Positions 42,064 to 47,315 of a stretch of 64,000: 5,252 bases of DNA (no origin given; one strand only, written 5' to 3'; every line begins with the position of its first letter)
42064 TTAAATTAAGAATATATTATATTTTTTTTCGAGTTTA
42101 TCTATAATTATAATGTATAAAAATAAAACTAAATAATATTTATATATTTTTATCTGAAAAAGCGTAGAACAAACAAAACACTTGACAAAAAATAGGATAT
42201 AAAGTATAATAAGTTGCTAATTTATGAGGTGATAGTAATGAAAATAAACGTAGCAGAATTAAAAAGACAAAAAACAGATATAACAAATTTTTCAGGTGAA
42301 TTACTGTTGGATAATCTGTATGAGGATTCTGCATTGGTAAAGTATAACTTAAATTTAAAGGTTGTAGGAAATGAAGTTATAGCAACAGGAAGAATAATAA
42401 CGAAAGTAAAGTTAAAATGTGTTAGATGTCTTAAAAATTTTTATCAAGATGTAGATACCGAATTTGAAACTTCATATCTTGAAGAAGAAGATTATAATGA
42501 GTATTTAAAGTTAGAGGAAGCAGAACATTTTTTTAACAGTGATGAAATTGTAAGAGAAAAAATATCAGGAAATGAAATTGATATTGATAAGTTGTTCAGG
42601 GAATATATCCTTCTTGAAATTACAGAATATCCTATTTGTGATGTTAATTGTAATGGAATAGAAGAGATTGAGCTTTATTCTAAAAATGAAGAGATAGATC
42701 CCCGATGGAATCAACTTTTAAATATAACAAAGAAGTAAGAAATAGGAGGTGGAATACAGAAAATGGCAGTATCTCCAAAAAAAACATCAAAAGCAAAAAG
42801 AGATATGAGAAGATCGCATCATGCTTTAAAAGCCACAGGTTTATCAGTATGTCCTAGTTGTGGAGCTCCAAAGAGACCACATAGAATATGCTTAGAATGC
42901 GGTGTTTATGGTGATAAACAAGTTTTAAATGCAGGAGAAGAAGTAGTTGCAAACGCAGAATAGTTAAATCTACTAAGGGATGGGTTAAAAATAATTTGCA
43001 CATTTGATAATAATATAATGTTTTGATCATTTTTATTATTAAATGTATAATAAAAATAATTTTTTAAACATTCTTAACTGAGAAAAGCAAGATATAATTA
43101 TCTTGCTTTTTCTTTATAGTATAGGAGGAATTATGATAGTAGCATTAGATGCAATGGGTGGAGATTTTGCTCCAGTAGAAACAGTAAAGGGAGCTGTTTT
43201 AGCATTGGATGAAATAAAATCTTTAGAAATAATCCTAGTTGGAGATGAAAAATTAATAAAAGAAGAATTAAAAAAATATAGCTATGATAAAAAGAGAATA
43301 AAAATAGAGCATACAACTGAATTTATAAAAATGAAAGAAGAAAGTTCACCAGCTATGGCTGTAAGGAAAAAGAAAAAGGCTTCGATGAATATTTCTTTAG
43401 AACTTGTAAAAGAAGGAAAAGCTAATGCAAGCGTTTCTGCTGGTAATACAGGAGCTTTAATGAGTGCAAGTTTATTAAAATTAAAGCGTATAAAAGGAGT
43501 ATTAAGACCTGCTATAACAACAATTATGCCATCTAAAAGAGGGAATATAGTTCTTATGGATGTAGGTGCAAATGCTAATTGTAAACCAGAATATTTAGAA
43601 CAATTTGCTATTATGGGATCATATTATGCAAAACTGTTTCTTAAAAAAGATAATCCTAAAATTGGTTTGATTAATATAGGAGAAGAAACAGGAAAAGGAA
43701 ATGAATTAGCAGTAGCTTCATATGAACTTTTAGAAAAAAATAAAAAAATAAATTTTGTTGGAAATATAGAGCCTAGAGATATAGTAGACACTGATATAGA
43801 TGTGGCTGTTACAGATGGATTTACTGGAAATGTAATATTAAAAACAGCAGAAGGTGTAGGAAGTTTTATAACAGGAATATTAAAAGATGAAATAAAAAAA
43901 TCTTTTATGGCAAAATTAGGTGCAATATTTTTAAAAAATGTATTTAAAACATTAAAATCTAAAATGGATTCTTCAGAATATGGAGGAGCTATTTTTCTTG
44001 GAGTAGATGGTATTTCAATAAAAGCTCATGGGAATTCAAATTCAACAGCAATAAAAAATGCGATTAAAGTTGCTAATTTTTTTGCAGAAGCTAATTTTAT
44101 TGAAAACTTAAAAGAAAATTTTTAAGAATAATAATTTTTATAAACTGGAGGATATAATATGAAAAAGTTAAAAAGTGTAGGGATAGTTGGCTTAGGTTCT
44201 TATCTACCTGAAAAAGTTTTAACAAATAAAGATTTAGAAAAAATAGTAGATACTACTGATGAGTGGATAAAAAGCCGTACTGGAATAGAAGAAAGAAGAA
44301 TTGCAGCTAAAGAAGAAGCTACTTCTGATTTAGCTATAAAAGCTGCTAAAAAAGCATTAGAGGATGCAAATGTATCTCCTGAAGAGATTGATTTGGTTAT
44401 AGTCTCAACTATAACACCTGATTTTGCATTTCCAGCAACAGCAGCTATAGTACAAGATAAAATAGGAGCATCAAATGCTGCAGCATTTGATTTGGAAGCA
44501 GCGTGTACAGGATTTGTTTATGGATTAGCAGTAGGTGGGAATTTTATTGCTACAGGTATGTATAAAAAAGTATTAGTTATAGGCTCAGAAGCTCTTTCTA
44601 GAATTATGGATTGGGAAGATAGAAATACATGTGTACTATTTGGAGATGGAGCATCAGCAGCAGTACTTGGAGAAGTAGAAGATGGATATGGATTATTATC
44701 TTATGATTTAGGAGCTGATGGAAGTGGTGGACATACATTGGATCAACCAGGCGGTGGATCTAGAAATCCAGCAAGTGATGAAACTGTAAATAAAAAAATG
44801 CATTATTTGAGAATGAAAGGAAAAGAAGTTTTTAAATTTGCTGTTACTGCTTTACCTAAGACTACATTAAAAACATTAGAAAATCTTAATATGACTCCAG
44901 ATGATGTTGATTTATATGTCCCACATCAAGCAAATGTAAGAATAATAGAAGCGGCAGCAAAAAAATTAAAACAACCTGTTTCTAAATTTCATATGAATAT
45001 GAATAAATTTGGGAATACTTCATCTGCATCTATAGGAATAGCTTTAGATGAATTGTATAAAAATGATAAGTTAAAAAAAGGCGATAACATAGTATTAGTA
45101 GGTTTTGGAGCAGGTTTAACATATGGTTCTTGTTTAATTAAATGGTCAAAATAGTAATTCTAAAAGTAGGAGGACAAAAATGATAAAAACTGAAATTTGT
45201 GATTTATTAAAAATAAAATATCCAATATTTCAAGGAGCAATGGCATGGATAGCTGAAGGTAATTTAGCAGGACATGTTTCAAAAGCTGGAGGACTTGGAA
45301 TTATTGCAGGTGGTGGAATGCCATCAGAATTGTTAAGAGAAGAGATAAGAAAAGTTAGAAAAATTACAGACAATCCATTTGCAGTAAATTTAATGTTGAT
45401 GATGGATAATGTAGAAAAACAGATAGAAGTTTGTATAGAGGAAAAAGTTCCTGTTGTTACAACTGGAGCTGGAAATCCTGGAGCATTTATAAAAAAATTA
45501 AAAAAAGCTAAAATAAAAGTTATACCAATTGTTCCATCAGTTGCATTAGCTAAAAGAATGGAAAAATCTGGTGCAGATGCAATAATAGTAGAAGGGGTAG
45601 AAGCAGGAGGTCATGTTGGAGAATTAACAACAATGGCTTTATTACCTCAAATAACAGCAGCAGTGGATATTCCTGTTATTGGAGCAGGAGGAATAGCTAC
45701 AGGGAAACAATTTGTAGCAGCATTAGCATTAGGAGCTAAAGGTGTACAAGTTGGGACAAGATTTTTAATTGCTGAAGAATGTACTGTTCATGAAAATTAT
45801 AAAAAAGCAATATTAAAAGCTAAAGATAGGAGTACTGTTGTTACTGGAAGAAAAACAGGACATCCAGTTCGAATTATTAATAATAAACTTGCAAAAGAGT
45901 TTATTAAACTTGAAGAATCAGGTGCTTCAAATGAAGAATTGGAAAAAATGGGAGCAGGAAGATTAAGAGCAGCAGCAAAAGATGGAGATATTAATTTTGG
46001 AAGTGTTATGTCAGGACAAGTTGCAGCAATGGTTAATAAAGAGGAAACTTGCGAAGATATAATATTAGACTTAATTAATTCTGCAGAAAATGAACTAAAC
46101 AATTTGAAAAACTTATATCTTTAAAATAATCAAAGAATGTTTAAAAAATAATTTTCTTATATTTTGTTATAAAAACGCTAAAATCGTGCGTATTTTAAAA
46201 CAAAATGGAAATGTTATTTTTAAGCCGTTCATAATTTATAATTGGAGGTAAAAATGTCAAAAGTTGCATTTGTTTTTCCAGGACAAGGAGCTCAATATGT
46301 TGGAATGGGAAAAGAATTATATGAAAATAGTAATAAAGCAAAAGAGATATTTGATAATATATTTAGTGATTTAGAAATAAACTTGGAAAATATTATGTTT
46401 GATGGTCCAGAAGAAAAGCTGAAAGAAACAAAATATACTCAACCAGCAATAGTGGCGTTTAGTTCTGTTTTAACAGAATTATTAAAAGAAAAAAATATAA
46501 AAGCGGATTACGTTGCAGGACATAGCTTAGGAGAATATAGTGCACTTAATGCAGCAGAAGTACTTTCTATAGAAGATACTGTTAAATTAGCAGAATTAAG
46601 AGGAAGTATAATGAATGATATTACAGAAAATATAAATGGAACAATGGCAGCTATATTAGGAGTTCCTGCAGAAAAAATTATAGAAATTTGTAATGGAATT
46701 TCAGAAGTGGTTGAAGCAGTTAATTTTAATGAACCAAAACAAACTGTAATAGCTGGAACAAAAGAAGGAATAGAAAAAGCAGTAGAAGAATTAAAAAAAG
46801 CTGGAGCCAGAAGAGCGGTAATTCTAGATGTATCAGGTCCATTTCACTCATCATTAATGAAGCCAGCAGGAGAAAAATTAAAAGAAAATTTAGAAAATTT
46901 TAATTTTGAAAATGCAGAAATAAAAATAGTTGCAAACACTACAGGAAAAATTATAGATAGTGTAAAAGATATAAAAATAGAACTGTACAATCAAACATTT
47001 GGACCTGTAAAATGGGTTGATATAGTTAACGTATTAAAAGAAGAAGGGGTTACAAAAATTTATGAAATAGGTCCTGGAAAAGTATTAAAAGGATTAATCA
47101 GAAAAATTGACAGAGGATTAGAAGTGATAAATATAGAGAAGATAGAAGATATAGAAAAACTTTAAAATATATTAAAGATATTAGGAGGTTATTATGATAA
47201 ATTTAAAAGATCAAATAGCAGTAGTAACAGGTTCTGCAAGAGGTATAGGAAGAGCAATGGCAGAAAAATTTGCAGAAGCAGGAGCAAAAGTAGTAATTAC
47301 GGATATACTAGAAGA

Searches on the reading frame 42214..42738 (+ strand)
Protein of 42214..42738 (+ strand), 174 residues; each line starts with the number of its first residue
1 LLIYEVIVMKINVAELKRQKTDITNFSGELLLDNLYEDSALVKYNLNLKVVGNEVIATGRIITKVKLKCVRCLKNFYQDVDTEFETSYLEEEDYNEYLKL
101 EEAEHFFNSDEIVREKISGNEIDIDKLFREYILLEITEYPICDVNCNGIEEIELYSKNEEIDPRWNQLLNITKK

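Call 55: search_protein_families(library=pfam, proteins=[window:42214-42738:+], max_evalue=0.00001)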
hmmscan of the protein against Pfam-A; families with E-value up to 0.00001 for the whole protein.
window:42214-42738:+ (174 aa): 1 family
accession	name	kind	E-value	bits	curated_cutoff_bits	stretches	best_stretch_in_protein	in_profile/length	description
PF02620.22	YceD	-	7.8e-19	68.3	33.2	1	58-170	2-117/119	Large ribosomal RNA subunit accumulation protein YceD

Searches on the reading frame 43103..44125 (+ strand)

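Call 55: search_protein_families(library=pfam, proteins=[window:43103-44125:+], max_evalue=0.00001)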
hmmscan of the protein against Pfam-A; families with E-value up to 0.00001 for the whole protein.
window:43103-44125:+ (340 aa): 1 family
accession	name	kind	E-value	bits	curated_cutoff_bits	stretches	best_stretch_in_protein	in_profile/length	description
PF02504.20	FA_synthesis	-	1.9e-111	372.7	29.1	1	12-334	2-323/324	Fatty acid synthesis protein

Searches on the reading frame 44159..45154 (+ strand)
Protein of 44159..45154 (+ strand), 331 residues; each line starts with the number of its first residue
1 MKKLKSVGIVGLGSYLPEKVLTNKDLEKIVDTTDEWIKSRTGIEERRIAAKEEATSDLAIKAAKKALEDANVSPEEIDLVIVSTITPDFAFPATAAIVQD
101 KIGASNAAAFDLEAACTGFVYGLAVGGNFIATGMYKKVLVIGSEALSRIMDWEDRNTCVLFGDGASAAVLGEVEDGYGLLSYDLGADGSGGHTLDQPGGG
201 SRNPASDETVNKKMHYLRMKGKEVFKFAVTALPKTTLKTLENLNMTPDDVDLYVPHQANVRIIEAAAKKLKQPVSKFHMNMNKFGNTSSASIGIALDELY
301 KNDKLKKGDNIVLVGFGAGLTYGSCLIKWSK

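Call 55: search_protein_families(library=pfam, proteins=[window:44159-45154:+], max_evalue=0.00001)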
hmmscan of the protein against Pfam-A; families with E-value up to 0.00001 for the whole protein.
window:44159-45154:+ (331 aa): 3 families
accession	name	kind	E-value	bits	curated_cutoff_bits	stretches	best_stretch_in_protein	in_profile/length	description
PF08541.16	ACP_syn_III_C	-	1.7e-35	121.5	26.6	1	240-329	1-90/90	3-Oxoacyl-[acyl-carrier-protein (ACP)] synthase III C terminal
PF08545.16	ACP_syn_III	-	2.1e-31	108.1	24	1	110-188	1-80/80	3-Oxoacyl-[acyl-carrier-protein (ACP)] synthase III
PF00108.29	Thiolase_N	-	1.7e-09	37.9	26.4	1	39-150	7-119/260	Thiolase, N-terminal domain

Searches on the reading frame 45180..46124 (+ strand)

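Call 89: search_protein_families(library=pfam, proteins=[window:45180-46124:+], max_evalue=0.00001)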
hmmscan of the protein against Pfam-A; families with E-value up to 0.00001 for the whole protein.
window:45180-46124:+ (314 aa): 5 families
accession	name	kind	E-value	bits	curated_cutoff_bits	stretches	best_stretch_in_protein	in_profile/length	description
PF03060.21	NMO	-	3.6e-76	257.1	28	2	79-299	103-329/331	Nitronate monooxygenase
PF00478.31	IMPDH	-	1.4e-11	44.4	25.6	1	2-200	23-244/345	IMP dehydrogenase / GMP reductase domain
PF01070.24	FMN_dh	-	1.9e-10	40.8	24.9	1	120-205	228-315/350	FMN-dependent dehydrogenase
PF00977.27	His_biosynth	-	4.7e-07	29.9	23.6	1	121-196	149-223/228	Histidine biosynthesis protein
PF05690.20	ThiG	-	1.4e-06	28.3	23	1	113-200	125-212/247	Thiazole biosynthesis protein ThiG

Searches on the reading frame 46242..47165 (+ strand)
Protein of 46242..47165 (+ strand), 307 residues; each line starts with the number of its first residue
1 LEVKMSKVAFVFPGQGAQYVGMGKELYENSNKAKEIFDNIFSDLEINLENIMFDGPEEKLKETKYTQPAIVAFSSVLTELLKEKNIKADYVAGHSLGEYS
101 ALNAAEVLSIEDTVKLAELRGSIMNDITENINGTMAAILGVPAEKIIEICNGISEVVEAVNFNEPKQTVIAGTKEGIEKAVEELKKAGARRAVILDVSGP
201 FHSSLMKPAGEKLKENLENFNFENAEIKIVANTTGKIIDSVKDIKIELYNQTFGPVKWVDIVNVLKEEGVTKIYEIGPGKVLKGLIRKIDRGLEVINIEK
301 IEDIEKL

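Call 89: search_protein_families(library=pfam, proteins=[window:46242-47165:+], max_evalue=0.00001)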
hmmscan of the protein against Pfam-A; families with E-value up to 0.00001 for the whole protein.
window:46242-47165:+ (307 aa): 1 family
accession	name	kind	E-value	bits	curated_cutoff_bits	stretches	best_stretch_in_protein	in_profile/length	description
PF00698.26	Acyl_transf_1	-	1.7e-38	133.3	32.7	1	10-235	2-224/319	Acyl transferase domain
